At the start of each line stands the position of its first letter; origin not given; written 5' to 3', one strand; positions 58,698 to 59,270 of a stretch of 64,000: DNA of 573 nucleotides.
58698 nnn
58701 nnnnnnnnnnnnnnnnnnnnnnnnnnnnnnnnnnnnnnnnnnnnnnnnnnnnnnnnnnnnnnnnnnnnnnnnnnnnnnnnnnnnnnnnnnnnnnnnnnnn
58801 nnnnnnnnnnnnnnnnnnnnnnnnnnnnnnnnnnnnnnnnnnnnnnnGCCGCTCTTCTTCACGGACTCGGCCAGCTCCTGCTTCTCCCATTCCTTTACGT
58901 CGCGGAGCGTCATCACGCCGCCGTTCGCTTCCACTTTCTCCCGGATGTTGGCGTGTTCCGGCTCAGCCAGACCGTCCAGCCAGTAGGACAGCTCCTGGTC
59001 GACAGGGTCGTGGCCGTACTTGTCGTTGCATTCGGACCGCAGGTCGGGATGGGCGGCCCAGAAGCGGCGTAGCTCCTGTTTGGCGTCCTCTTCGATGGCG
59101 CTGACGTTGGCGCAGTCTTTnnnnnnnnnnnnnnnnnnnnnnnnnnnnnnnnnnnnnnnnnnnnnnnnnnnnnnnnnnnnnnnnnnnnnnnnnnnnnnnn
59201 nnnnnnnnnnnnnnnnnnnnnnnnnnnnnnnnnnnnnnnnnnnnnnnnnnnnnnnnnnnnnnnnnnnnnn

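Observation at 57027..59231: Prohead protease fused to a degenerate histidine-phosphatase domain (734 aa)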

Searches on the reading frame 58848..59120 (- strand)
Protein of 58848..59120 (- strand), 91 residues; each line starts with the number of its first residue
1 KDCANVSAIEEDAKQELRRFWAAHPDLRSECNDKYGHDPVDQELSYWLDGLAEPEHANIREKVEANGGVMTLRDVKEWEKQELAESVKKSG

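Call 80: search_solved_structures(query=A6, max_evalue=10)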
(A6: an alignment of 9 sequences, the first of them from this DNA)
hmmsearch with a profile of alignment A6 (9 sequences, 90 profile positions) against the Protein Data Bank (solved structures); distinct sequences matched with E-value up to 10: 5.
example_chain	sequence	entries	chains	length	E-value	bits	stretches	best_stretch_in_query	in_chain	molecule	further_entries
1w4j_A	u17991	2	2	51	0.5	13.7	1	63-81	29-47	PYRUVATE DEHYDROGENASE E2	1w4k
8qp6_A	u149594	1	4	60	0.58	13.5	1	64-82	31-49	1W4K_08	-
8b9z_C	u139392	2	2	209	1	12.7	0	17-61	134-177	NADH dehydrogenase [ubiquinone] iron-sulfur protein 3, mitochondrial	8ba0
2wtg_A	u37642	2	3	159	1.2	12.5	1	9-49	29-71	GLOBIN-LIKE PROTEIN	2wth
4jhd_C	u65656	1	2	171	1.8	11.9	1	50-83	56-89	Protein cordon-bleu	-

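Call 81: search_protein_families(library=pfam, alignment_id=A6, max_evalue=10)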
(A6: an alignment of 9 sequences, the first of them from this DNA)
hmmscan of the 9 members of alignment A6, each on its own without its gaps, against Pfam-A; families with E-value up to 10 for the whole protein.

A. member 1, seq(91 aa): 1 family
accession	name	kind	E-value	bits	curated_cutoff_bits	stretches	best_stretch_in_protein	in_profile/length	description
PF01250.22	Ribosomal_S6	-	0.15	12.7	27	1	57-89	22-52/90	Ribosomal protein S6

B. families by the number of members that match (of 9 scanned): 2 families
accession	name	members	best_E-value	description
PF22659.2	YycE-like_C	1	0.041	YycE-like C-terminal domain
PF01250.22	Ribosomal_S6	1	0.15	Ribosomal protein S6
